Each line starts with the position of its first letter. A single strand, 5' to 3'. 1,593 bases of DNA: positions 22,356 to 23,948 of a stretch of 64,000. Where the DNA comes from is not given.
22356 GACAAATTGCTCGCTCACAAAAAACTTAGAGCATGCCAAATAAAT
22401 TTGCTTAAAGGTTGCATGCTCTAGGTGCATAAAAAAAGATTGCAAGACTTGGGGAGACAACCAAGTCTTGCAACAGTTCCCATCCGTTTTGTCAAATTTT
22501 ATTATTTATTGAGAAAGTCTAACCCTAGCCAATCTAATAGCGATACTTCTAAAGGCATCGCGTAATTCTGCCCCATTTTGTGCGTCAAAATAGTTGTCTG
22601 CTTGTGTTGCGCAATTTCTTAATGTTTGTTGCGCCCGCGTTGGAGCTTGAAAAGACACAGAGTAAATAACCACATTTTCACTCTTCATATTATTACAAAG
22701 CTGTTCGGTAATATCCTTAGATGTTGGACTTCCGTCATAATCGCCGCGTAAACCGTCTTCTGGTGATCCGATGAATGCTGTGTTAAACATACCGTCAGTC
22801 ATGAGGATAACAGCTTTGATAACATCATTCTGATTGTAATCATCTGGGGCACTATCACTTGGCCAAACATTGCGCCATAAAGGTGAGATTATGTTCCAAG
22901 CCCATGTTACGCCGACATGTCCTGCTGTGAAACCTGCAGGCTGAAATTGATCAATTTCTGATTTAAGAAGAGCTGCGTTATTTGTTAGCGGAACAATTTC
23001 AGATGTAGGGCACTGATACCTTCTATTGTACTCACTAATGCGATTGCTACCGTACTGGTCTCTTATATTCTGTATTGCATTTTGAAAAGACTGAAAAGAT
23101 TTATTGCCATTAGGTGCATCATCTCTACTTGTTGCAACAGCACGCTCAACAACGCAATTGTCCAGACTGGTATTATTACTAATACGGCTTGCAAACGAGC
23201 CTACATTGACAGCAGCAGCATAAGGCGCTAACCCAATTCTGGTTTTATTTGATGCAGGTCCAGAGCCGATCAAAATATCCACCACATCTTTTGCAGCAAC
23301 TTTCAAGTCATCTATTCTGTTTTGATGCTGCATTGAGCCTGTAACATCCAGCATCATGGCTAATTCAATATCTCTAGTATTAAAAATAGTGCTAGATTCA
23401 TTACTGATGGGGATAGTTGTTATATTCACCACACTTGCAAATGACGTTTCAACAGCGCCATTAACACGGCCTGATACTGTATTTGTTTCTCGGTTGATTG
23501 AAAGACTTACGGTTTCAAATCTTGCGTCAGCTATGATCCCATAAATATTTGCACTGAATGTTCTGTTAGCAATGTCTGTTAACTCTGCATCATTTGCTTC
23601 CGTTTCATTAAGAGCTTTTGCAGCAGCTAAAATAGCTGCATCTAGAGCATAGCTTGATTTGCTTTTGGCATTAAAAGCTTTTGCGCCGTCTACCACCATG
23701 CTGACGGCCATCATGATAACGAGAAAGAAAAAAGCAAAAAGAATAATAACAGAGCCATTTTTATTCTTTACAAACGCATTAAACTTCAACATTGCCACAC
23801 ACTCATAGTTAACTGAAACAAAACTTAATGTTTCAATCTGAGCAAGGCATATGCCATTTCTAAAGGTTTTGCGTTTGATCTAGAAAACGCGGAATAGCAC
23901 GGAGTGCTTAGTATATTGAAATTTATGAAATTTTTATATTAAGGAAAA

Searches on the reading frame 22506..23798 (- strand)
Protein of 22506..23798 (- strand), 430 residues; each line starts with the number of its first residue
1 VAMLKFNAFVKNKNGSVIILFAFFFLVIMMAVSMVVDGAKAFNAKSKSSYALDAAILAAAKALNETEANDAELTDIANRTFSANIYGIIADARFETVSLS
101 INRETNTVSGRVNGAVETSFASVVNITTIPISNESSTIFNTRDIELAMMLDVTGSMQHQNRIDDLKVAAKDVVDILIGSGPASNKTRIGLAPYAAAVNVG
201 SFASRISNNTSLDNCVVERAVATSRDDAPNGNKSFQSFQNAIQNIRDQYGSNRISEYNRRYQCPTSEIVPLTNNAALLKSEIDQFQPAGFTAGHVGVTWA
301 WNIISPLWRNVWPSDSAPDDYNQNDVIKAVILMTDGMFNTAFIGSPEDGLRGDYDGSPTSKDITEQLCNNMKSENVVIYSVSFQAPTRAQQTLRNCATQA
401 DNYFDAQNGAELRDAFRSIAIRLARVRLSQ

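Call 23: search_protein_families(library=pfam, proteins=[window:22506-23798:-], max_evalue=0.00001)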
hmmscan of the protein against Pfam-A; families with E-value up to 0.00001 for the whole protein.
window:22506-23798:- (430 aa): 1 family
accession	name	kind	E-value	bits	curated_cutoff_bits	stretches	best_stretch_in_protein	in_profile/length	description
PF13400.11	Tad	-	9.5e-09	35.9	22.3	1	15-61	1-46/47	Putative Flp pilus-assembly TadE/G-like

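Call 78: search_protein_families(library=padloc, proteins=[window:22506-23798:-], max_evalue=0.01)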
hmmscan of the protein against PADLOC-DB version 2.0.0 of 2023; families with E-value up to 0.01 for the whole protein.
window:22506-23798:- (430 aa): 0 families
